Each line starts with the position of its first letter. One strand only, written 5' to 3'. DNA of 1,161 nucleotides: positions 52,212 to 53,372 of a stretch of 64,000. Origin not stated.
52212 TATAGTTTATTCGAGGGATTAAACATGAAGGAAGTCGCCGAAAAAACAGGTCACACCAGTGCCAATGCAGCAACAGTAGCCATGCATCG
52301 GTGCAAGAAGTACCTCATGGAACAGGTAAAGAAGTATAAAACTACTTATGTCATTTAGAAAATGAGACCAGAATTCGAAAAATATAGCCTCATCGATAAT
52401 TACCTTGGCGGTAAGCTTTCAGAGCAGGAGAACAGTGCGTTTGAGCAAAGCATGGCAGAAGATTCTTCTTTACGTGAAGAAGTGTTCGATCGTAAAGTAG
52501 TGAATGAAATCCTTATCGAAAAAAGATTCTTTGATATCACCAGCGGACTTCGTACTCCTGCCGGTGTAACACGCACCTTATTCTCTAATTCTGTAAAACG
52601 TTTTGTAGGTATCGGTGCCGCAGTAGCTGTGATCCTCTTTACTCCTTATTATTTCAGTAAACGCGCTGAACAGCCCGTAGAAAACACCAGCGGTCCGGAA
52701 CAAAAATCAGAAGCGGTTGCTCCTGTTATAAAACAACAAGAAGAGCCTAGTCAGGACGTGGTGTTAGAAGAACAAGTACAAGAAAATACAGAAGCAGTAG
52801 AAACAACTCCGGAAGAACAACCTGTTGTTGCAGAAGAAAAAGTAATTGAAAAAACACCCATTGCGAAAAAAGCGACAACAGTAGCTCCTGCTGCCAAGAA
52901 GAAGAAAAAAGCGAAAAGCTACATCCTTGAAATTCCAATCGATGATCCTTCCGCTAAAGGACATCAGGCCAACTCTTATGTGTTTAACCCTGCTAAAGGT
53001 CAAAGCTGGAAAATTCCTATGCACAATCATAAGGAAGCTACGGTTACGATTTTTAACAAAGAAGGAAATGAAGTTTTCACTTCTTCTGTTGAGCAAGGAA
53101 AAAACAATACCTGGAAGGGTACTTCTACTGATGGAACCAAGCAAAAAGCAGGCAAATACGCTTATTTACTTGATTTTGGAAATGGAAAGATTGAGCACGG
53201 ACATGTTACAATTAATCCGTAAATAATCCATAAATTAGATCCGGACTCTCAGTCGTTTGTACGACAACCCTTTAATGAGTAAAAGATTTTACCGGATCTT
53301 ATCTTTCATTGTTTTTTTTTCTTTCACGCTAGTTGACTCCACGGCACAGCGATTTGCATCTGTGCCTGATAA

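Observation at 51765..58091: Five-gene ECF sigma / anti-sigma / type-B cargo / PorP-SprF / TPR-PD40 module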

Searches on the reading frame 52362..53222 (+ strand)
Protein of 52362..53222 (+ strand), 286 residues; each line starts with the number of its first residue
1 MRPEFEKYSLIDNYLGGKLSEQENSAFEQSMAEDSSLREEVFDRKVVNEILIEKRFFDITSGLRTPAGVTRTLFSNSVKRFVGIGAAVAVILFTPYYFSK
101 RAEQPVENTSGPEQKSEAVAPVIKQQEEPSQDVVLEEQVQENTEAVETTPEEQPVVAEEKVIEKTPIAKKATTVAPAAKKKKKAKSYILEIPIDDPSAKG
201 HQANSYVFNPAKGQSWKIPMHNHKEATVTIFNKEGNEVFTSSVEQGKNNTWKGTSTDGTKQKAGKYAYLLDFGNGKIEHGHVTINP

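Call 3: search_protein_families(library=pfam, proteins=[window:52362-53222:+], max_evalue=0.1)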
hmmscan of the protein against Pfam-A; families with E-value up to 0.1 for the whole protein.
window:52362-53222:+ (286 aa): 2 families
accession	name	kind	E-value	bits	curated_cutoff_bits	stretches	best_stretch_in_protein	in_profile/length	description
PF13585.12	CHU_C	-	1.4e-10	41.6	27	1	213-283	15-85/86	CHU_C Type IX secretion signal domain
PF13860.13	FlgD_ig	-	5.1e-05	23.6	27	1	223-267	22-70/79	FlgD Ig-like domain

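Call 4: search_protein_families(library=ncbifam, proteins=[window:52362-53222:+], max_evalue=0.1)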
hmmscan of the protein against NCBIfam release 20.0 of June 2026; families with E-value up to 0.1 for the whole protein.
window:52362-53222:+ (286 aa): 4 families
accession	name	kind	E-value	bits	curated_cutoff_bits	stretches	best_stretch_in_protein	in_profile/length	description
TIGR04131.1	Bac_Flav_CTERM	domain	0.0005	20.2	35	1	215-284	17-83/85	T9SS type B sorting domain-containing protein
NF009453.0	PRK12813.1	equivalog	0.0048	16.5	264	1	223-270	123-171/223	flagellar basal body rod modification protein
NF052375.1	antisigma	equivalog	0.0053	16.8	100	0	12-41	3-32/217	anti-sigma factor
NF005176.1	PRK06655.1-1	equivalog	0.018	15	230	1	222-267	95-144/197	flagellar hook assembly protein FlgD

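Call 7: find_homologous_proteins(query=window:52362-53222:+)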
Query window:52362-53222:+ (286 aa): 28 proteins with E <= 0.001 among 1587 candidates.
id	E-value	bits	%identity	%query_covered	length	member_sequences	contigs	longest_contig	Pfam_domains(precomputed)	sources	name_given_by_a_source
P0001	1.7e-182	623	100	100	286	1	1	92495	PF13585.13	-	-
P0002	7.2e-157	539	86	100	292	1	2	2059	PF13585.13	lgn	-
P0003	2.4e-152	524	83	100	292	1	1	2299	PF13585.13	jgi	-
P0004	6.3e-150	516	83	100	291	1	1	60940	PF13585.13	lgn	-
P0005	2.0e-149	515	85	100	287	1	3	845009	PF13585.13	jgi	jgi:hypothetical protein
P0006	3.3e-138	478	79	100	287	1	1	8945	PF13585.13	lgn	-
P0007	7.0e-135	467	78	100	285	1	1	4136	PF13585.13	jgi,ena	-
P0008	1.8e-133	462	75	100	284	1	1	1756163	PF13585.13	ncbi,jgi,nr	ncbi:MAG: hypothetical protein K0R51_1817 [Cytophagaceae bacterium]|jgi:hypothetical protein|nr:hypo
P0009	2.9e-133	462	74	100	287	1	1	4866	PF13585.13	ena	-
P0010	5.8e-132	457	77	100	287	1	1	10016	PF13585.13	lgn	-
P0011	1.3e-131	456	73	100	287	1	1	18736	PF13585.13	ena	-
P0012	2.4e-131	455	74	100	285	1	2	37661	PF13585.13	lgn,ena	-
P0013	2.3e-130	452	74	100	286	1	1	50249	PF13585.13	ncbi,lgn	-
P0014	2.7e-129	449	74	100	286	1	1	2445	PF13585.13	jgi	jgi:hypothetical protein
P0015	5.4e-129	448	74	100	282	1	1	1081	PF13585.13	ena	-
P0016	6.9e-129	447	74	100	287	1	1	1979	PF13585.13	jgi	jgi:hypothetical protein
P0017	1.7e-128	446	74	100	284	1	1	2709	PF13585.13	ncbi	-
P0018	2.9e-128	445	73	100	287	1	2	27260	PF13585.13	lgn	-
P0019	1.6e-115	404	68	100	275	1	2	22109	PF13585.13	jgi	jgi:CHU_C Type IX secretion signal domain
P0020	5.5e-115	402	67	100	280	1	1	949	PF13585.13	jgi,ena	-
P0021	1.7e-110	387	65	100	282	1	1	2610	PF13585.13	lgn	-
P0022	8.9e-109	381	64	100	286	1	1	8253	PF13585.13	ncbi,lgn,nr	ncbi:MAG: hypothetical protein JWO58_1008 [Chitinophagaceae bacterium]|nr:hypothetical protein [Chit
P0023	4.4e-107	376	83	75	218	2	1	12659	PF13585.13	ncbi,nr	ncbi:MAG: gliding motility-associated C-terminal domain-containing protein, partial [Cytophagaceae b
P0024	2.0e-106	374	65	100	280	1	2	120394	PF13585.13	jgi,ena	jgi:hypothetical protein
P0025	3.3e-103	363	61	100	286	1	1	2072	PF13585.13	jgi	jgi:hypothetical protein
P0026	1.6e-71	259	48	100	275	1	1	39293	PF13585.13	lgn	-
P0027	3.6e-68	248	48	100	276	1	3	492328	PF13585.13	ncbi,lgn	-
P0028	3.2e-50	189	40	100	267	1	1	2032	PF13585.13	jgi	jgi:hypothetical protein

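Call 8: find_encoding_contigs(protein=P0027, flank=10000, max_places=3)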
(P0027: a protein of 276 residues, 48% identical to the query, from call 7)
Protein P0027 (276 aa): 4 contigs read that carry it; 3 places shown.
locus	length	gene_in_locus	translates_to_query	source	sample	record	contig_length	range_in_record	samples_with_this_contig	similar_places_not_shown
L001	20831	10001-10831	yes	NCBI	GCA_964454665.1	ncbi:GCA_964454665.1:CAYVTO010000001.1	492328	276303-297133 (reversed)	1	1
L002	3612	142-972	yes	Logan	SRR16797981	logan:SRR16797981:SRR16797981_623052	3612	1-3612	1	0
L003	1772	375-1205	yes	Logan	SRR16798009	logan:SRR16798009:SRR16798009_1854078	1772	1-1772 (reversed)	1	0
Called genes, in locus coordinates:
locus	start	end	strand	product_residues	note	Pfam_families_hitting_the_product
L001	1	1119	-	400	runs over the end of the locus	PF22013:PG_1098_Fer, PF18096:Thump_like (weak)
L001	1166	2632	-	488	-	PF04536:TPM_phosphatase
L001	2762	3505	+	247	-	-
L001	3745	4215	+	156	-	-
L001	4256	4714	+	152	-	-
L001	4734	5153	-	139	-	PF00072:Response_reg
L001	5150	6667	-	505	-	PF00512:HisKA, PF02518:HATPase_c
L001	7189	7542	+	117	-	PF14079:DUF4260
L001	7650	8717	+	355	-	PF00989:PAS (weak), PF08448:PAS_4 (weak), PF13426:PAS_9 (weak), PF08447:PAS_3, PF02518:HATPase_c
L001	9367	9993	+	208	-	PF04542:Sigma70_r2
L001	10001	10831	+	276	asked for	PF13585:CHU_C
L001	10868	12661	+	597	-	PF13573:SprB, PF10102:DUF2341, PF19081:Ig_7, PF13585:CHU_C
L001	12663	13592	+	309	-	PF11751:PorP_SprF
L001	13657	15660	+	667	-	PF13424:TPR_12 (faint), PF07676:PD40 (weak), PF13620:CarboxypepD_reg (faint), PF13715:CarbopepD_reg_2 (faint), PF23193:NOMO_3rd (faint)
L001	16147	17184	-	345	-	-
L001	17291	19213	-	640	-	PF13205:Big_5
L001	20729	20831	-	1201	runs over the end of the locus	PF13205:Big_5, PF22494:choice_anch_I, PF18962:Por_Secre_tail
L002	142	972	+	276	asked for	PF13585:CHU_C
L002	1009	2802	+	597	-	PF13573:SprB, PF10102:DUF2341, PF19081:Ig_7, PF13585:CHU_C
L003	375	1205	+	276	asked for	PF13585:CHU_C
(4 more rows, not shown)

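Call 9: find_encoding_contigs(protein=P0024, flank=10000, max_places=2)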
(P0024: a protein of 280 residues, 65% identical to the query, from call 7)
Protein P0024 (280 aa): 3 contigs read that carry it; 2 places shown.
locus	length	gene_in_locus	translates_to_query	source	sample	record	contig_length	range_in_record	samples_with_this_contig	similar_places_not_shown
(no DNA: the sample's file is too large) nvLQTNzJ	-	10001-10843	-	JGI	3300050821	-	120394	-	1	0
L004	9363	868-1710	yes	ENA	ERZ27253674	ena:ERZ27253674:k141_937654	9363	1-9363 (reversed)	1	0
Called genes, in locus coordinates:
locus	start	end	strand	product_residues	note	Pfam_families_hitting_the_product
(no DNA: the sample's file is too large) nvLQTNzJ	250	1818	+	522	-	-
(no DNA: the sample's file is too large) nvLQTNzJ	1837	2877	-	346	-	-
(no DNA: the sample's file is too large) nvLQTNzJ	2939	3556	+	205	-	PF06052:3-HAO, PF07883:Cupin_2 (weak)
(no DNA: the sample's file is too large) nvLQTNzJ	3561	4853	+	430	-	PF00266:Aminotran_5, PF22580:KYNU_C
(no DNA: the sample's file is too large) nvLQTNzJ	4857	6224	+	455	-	PF01266:DAO (faint), PF01494:FAD_binding_3, PF07992:Pyr_redox_2 (faint), PF08491:SE (faint)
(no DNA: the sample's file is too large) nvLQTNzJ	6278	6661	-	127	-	-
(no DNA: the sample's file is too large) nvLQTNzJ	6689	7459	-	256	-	PF18306:LDcluster4, PF03641:Lysine_decarbox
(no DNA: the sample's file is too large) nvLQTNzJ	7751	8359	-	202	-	PF00188:CAP (weak)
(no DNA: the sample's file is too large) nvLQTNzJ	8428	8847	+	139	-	-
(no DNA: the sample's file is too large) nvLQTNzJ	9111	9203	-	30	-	-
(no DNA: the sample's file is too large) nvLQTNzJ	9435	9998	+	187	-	PF07638:Sigma70_ECF (faint), PF04542:Sigma70_r2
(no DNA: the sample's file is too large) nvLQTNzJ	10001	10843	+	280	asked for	PF13585:CHU_C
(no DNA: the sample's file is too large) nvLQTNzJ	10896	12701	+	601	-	PF13573:SprB, PF10102:DUF2341, PF19081:Ig_7, PF13585:CHU_C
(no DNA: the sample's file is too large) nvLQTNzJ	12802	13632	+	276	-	PF11751:PorP_SprF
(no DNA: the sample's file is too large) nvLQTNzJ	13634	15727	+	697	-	PF07676:PD40 (faint), PF13620:CarboxypepD_reg (faint), PF13715:CarbopepD_reg_2 (faint)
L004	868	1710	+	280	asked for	PF13585:CHU_C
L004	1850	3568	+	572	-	PF13573:SprB, PF10102:DUF2341, PF19081:Ig_7, PF13585:CHU_C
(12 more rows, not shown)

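Call 10: find_encoding_contigs(protein=P0008, flank=10000, max_places=2)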
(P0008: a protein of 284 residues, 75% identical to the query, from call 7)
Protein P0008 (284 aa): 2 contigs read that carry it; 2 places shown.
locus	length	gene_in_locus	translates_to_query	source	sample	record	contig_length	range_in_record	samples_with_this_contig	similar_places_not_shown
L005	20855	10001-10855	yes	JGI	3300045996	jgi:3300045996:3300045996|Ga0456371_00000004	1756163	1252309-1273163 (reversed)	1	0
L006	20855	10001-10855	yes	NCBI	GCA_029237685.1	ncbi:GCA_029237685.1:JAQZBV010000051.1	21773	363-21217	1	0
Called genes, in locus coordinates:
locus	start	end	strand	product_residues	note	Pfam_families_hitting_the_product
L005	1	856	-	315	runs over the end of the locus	-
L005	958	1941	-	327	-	-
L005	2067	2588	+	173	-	PF06052:3-HAO, PF07883:Cupin_2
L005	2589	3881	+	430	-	PF00266:Aminotran_5, PF22580:KYNU_C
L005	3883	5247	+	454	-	PF01266:DAO (faint), PF01494:FAD_binding_3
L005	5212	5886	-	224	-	-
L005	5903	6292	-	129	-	PF13648:Lipocalin_4 (weak)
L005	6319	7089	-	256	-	PF18306:LDcluster4, PF03641:Lysine_decarbox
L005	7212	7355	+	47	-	-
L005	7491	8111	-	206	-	PF00188:CAP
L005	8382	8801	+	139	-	-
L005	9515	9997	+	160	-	PF04542:Sigma70_r2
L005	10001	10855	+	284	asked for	PF13585:CHU_C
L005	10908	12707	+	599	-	PF13573:SprB, PF10102:DUF2341, PF19081:Ig_7, PF13585:CHU_C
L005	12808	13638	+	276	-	PF11751:PorP_SprF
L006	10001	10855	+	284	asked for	PF13585:CHU_C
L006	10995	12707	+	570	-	PF13573:SprB, PF10102:DUF2341, PF19081:Ig_7, PF13585:CHU_C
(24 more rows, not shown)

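Call 23: search_protein_representatives(alignment_id=A1)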
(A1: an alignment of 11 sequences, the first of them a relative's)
Query: 11 sequences, 287 profile positions. Proteins with E-value up to 0.001 (for the whole library): 1546; up to 1e-10: 525; up to 1e-30: 12. The best 150 are listed.
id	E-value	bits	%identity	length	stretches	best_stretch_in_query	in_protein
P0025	3.4e-133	460.1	-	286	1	1-287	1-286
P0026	5.8e-119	413.4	-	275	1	1-287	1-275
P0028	1.2e-105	369.7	-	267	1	1-287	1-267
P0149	2.0e-60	221.3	-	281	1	1-285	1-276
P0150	7.3e-55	203.0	-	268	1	1-285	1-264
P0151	9.9e-55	202.6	-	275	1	1-285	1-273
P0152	2.5e-50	188.1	-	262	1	4-283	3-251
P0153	8.8e-37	143.7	-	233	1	1-243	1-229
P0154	5.4e-32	128.0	-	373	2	1-182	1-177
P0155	1.0e-31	127.1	-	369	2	1-220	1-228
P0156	1.3e-31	126.7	-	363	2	1-168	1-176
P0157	4.1e-31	125.1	-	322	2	103-285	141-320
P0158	2.1e-30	122.7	-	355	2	202-284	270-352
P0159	3.1e-30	122.2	-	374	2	1-188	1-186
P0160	4.8e-30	121.6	-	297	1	1-285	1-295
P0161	4.8e-30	121.6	-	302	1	10-285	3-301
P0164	9.1e-29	117.4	-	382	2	205-285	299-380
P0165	1.2e-28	117.0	-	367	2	1-166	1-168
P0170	8.2e-28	114.2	-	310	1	1-285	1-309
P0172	1.9e-26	109.7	-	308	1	3-285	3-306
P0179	1.8e-25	106.6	-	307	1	1-285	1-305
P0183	7.1e-25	104.6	-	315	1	1-285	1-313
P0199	1.6e-23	100.1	-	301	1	1-285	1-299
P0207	3.6e-23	99.0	-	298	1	1-285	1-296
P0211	9.2e-23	97.7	-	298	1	1-285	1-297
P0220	1.6e-22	96.9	-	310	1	9-285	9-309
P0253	1.1e-20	90.9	-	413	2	4-176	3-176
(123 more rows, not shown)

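Call 24: list_cluster_members(proteins=[P0149, P0150, P0152, P0154, P0155, P0158, P0160, P0164, P0170, P0183])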
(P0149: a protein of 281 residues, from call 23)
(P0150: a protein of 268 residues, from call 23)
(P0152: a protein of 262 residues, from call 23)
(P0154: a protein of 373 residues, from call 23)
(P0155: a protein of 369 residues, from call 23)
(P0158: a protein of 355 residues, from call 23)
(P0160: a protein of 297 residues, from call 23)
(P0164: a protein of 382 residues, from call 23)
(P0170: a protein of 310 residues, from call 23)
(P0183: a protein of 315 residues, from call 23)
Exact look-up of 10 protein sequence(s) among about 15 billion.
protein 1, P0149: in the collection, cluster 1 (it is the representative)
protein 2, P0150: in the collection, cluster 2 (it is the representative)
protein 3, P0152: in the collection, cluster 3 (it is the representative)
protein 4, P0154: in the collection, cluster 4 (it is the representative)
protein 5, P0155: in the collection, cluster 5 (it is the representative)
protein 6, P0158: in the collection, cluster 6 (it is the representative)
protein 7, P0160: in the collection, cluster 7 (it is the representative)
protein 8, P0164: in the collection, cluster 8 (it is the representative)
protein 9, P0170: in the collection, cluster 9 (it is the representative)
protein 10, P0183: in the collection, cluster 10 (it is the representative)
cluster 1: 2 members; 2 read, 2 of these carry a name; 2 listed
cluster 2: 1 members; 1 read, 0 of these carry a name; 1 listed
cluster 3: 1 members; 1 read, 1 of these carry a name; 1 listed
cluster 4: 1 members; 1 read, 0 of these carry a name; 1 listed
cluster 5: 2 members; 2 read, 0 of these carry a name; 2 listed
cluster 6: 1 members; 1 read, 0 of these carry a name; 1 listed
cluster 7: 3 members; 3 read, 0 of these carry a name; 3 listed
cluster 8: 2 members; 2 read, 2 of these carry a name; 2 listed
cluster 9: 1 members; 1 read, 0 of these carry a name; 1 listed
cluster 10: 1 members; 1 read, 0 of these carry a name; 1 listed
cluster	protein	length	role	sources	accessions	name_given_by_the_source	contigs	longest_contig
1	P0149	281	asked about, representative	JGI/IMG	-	hypothetical protein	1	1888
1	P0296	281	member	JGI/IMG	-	hypothetical protein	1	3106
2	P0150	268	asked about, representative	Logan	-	-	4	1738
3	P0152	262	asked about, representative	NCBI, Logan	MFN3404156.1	MAG: gliding motility-associated C-terminal domain-containing protein [Cytophagaceae ...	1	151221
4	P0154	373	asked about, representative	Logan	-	-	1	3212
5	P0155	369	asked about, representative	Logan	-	-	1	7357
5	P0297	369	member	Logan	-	-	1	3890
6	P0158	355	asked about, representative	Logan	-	-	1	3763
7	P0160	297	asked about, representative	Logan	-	-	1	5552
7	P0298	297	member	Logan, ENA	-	-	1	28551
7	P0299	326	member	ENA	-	-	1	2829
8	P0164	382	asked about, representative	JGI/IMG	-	hypothetical protein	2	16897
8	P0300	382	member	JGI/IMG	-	hypothetical protein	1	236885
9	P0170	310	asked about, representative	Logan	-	-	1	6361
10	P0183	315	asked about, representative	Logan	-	-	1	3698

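Call 48: search_solved_structures(query=A2, max_evalue=10, show_alignments=3)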
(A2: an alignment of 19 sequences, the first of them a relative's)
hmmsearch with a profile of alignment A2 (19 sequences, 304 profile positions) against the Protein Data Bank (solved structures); distinct sequences matched with E-value up to 10: 14.
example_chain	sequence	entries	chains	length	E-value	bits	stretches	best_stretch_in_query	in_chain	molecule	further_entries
7eh9_A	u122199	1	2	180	0.0015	21.5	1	245-295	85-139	Basal-body rod modification protein FlgD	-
7bhq_A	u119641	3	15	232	0.0018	21.2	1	245-295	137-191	Basal-body rod modification protein FlgD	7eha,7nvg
9flp_A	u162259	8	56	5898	0.0025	20.7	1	229-302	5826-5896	The grappling hook protein A in the bacterium Aureispira sp. CCB-QB1 | The grappling hook protein A (GhpA) in the bacterium Aureispira sp. CCB-QB1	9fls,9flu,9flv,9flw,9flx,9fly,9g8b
3osv_A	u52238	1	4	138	0.011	18.6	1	241-286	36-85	Flagellar basal-body rod modification protein FlgD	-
1xf1_A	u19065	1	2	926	0.05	16.5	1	266-291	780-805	C5a peptidase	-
3eif_A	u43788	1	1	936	0.06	16.2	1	266-291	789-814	C5a peptidase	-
6mkg_A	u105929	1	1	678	0.16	14.8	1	70-253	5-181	penicillin binding protein 5 (PBP5)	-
5uyt_A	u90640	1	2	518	1.2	11.9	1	245-300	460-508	Ice-binding protein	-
5m11_A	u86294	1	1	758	1.6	11.6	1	244-286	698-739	Immunoreactive 84kD antigen PG93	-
8bty_A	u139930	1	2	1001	1.7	11.4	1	266-291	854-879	C5a peptidase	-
9z04_A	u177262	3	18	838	1.8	11.4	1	109-229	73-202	Lymphoid-specific helicase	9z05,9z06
3c12_A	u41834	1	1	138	1.8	11.3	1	264-285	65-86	Flagellar protein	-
7bj3_A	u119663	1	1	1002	3.5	10.4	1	266-291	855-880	C5a peptidase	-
7yzx_A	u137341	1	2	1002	3.5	10.4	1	266-291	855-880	C5a peptidase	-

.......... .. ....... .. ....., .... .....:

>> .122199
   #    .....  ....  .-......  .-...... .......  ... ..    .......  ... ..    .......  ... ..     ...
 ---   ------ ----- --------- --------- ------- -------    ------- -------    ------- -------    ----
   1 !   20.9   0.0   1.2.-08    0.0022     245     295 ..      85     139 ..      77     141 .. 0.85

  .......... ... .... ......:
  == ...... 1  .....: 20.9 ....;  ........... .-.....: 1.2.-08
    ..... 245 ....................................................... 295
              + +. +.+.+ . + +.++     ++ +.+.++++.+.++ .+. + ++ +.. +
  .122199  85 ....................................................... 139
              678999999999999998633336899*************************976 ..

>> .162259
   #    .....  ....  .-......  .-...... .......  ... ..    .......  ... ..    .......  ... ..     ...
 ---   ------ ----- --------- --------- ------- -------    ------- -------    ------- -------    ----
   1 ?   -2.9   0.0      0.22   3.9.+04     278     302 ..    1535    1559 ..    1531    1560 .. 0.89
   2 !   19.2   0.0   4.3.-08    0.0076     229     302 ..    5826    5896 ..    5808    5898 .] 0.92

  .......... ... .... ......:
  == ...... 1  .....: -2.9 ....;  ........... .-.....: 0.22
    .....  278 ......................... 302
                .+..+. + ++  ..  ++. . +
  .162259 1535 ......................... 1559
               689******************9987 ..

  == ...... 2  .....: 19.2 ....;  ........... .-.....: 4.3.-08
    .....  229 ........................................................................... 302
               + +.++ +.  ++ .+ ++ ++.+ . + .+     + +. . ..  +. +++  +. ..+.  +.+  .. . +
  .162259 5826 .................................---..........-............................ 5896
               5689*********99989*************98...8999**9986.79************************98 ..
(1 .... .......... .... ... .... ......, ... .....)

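Call 57: predict_structure(alignment_id=A4)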
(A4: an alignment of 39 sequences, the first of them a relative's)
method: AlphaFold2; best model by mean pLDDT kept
length: 286 residues; sequences in the alignment: 39
mean_pLDDT: 72.6   pTM: 0.37
mean pLDDT of the five models: 72.6, 72.1, 70.8, 70.1, 67.1
residues with pLDDT >= 90: 111; 70-90: 33; 50-70: 84; < 50: 58
segments of 3 or more residues with pLDDT < 50: 66-69, 131-134, 141-148, 151-153, 172-178, 186-190, 192-195
pLDDT, mean of each block of 10 residues (from residue 1): 82 95 96 95 86 64 51 58 71 75 55 51 53 48 49 51 50 47 46 49 85 96 95 94 93 97 96 91 95
secondary structure, 60 per line:
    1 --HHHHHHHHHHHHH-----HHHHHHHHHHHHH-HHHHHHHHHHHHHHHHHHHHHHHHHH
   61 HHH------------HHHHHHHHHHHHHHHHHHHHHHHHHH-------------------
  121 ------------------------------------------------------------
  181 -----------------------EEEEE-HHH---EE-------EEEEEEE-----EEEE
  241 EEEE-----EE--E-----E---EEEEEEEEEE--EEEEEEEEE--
elements in order: H3-15 H21-33 H35-63 H76-101 E204-208 E225-231 E237-244 E264-273 E276-284

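Call 61: fold_search(model_id=the predicted structure, library=pdb)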
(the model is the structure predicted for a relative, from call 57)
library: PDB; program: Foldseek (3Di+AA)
matches with E <= 10: 1776; with E <= 0.001: 4
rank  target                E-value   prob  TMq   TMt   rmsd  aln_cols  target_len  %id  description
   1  4s3p_B                1.3e-04  1.00  0.23  0.10   2.5        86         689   19  Amylomaltase MalQ from Escherichia coli, apo structure (released 2015-07-08)
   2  7bj3                  3.9e-04  1.00  0.19  0.06   3.5        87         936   23  ScpA from Streptococcus pyogenes, S512A active site mutant (released 2021-05-12)
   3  3eif                  4.7e-04  1.00  0.19  0.06   3.5        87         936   23  1.9 angstrom crystal structure of the active form of the C5a peptidase from Streptococcus pyogenes (ScpA) (released 2009-02-24)
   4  7yzx_A                5.3e-04  1.00  0.19  0.06   3.5        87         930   23  ScpA from Streptococcus pyogenes, D783A mutant. (released 2022-08-31)
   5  5m11                  1.2e-03  1.00  0.18  0.07   3.1        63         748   19  Structural and functional probing of PorZ, an essential bacterial surface component of the type-IX secretion system of h (released 2016-11-09)
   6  6vjb                  3.1e-03  1.00  0.21  0.05   4.5        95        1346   17  Crystal structure of a catalytically inactive CXC Chemokine-degrading protease SpyCEP from Streptococcus pyogenes (released 2020-04-15)
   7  7eha_B                3.3e-03  1.00  0.16  0.26   5.3        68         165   26  Crystal structure of the flagellar hook cap from Salmonella enterica serovar Typhimurium (released 2021-11-24)
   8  6za2_A                3.5e-03  1.00  0.17  0.05   4.1        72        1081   18  Crystal structure of dimeric latent PorU from Porphyromonas gingivalis (released 2021-09-29)
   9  6za2_B                3.9e-03  1.00  0.16  0.05   4.6        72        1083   18  Crystal structure of dimeric latent PorU from Porphyromonas gingivalis (released 2021-09-29)
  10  8b0g_A                3.9e-03  1.00  0.20  0.05   5.3        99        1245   12  2C9, C5b9-CD59 structure (released 2023-02-22)
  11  4e0s_A                4.2e-03  1.00  0.19  0.04   6.4        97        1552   14  Crystal Structure of C5b-6 (released 2012-04-18)
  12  3rbg_D                5.7e-03  0.94  0.16  0.35   7.2       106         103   10  Crystal structure analysis of Class-I MHC restricted T-cell associated molecule (released 2011-05-25)
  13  6h03_A                6.5e-03  1.00  0.20  0.05   5.6        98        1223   12  OPEN CONFORMATION OF THE MEMBRANE ATTACK COMPLEX (released 2018-12-19)
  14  9jzp_B                6.5e-03  0.98  0.19  0.22   5.7        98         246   10  Crystal structure of Nir2 C-terminal domain (released 2025-10-15)
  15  7eha_A                6.9e-03  1.00  0.17  0.26   4.3        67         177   27  Crystal structure of the flagellar hook cap from Salmonella enterica serovar Typhimurium (released 2021-11-24)
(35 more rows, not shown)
